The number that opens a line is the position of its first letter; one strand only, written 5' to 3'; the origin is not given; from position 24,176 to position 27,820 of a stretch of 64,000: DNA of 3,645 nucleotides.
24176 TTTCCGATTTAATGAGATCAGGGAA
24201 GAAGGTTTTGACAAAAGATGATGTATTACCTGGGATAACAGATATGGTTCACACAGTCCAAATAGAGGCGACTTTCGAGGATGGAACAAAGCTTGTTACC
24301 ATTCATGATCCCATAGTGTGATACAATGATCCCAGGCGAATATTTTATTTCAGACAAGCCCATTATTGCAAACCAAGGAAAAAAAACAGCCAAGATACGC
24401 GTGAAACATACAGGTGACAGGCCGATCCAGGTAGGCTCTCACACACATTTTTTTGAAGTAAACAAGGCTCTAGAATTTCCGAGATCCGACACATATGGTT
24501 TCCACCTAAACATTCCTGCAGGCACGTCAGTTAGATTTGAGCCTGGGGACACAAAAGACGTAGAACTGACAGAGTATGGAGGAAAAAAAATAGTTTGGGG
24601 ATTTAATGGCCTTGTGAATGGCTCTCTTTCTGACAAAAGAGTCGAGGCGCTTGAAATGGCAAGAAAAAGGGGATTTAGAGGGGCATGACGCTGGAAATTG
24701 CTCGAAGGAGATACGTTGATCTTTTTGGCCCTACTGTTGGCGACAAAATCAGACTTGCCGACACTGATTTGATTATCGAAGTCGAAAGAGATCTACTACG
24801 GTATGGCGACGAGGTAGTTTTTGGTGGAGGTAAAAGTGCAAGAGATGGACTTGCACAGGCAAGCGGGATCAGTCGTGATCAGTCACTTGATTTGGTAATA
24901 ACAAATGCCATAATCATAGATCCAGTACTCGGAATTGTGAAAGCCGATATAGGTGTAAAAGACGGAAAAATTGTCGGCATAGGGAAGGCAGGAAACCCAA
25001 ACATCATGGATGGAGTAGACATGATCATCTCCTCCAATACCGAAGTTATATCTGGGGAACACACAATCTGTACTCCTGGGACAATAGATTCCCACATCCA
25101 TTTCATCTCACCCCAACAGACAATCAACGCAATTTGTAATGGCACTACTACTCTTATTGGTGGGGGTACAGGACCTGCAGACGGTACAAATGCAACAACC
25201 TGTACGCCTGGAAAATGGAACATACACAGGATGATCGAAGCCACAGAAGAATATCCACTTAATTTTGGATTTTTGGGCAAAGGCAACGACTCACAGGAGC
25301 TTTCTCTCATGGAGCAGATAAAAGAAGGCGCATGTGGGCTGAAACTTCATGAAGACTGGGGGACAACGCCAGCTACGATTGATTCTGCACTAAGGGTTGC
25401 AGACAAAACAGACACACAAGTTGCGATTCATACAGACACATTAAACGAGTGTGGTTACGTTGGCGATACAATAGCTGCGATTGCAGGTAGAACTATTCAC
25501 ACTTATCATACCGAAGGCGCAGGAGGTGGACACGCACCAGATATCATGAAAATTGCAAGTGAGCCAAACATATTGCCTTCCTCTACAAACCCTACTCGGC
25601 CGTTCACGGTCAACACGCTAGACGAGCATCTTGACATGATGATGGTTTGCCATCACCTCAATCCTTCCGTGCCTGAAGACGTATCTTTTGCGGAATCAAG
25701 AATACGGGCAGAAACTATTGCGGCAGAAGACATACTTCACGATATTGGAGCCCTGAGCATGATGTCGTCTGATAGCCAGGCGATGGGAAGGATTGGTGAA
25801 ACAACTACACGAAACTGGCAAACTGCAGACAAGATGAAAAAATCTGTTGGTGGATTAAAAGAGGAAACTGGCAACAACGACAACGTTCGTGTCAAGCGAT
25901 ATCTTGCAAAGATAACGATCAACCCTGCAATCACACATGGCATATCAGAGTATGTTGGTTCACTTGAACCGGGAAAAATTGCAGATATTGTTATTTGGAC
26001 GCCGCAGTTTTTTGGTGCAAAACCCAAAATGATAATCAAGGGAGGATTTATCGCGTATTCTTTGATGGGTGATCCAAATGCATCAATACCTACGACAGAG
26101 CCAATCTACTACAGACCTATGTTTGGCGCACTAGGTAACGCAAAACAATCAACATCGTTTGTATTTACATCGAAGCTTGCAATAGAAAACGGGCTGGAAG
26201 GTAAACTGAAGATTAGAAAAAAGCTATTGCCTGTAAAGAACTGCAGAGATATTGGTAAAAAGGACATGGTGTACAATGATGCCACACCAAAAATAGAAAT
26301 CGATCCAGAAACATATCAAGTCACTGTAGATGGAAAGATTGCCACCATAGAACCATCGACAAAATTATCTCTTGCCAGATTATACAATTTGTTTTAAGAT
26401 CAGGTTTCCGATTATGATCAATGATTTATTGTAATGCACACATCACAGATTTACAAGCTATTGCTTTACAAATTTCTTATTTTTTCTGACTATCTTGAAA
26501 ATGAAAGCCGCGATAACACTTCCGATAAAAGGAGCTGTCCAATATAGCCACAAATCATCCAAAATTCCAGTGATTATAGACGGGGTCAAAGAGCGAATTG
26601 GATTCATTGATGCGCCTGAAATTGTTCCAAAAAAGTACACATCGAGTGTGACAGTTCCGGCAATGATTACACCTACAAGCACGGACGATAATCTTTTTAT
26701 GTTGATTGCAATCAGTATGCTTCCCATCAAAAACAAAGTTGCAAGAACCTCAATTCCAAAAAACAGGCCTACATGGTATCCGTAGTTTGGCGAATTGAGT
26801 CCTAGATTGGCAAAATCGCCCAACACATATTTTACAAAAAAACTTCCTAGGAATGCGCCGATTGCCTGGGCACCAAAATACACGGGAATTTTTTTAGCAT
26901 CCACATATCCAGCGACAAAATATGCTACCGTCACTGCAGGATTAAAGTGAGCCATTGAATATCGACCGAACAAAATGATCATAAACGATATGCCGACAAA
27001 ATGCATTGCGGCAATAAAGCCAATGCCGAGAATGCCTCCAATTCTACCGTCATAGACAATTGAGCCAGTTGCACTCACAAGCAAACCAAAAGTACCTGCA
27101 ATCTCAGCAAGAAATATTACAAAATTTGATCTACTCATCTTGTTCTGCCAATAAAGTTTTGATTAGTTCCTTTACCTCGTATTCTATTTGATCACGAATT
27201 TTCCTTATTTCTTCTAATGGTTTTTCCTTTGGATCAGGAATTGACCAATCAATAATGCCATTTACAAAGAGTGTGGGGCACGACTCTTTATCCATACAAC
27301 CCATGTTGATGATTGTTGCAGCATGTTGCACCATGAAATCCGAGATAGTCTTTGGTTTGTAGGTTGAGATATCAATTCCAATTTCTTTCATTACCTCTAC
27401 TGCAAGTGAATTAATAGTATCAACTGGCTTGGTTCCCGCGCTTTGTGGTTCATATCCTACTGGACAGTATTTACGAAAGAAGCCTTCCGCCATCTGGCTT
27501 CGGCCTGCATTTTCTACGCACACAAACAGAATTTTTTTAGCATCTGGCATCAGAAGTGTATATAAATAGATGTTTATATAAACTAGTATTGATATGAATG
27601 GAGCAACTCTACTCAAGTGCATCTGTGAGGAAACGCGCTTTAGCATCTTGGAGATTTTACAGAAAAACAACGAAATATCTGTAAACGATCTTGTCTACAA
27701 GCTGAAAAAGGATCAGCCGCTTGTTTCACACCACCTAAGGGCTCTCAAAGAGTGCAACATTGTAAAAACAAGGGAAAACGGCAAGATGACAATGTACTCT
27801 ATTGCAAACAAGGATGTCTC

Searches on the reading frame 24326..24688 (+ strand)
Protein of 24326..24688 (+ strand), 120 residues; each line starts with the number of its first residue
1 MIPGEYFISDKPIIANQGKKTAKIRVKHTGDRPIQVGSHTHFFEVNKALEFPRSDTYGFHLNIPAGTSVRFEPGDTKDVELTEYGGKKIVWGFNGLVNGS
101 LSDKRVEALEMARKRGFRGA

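Call 7: search_protein_families(library=pfam, proteins=[window:24326-24688:+], max_evalue=0.001)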
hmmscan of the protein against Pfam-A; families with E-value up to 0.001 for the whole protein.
window:24326-24688:+ (120 aa): 1 family
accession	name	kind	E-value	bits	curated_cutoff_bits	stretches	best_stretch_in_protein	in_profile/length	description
PF00699.25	Urease_beta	-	1.1e-41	141.2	25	1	3-99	1-97/98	Urease beta subunit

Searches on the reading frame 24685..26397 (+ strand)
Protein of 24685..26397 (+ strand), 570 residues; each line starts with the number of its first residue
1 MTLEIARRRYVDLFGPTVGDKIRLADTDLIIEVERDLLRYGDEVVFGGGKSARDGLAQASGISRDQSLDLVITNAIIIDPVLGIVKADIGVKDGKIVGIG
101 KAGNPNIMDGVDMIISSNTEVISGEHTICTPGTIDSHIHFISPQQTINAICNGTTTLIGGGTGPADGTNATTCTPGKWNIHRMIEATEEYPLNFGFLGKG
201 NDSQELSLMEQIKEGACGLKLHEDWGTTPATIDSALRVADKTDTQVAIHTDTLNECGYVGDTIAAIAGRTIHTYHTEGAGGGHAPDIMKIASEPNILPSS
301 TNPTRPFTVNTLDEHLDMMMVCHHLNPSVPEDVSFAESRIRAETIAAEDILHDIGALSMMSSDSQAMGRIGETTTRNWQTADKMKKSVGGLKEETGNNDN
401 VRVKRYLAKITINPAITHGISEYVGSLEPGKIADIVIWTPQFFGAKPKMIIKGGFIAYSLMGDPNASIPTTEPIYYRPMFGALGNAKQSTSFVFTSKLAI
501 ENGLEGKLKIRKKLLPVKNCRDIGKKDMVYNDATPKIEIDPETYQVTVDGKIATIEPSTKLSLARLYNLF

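Call 7: search_protein_families(library=pfam, proteins=[window:24685-26397:+], max_evalue=0.001)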
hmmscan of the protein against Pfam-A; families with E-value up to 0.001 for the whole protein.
window:24685-26397:+ (570 aa): 3 families
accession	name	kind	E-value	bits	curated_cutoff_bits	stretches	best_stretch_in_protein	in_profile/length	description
PF01979.26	Amidohydro_1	-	2.2e-76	257.8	25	1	129-456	2-340/345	Amidohydrolase family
PF00449.26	Urease_alpha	-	1.6e-51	174.1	23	1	4-122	2-121/121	Urease alpha-subunit, N-terminal domain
PF07969.17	Amidohydro_3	-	3.2e-07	30.6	29.7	1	383-448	394-454/472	Amidohydrolase family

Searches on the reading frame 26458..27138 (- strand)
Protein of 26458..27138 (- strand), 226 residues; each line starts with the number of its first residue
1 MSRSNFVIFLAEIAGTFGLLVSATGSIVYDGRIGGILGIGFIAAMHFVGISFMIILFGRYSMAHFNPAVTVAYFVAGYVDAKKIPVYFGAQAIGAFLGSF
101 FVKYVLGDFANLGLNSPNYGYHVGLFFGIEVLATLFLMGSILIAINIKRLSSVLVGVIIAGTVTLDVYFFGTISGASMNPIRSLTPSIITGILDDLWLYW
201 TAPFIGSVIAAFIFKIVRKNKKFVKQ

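Call 7: search_protein_families(library=pfam, proteins=[window:26458-27138:-], max_evalue=0.001)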
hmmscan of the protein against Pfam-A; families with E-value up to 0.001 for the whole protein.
window:26458-27138:- (226 aa): 1 family
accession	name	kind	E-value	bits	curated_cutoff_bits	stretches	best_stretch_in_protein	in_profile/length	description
PF00230.25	MIP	-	4.1e-33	115.5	25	1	9-214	11-222/222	Major intrinsic protein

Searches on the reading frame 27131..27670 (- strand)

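Call 7: search_protein_families(library=pfam, proteins=[window:27131-27670:-], max_evalue=0.001)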
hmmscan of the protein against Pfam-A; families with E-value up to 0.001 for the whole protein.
window:27131-27670:- (179 aa): 1 family
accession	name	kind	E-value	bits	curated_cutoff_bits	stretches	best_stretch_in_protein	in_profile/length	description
PF01451.26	LMWPc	-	1.1e-19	71.4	23.2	1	47-169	1-143/144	Low molecular weight phosphotyrosine protein phosphatase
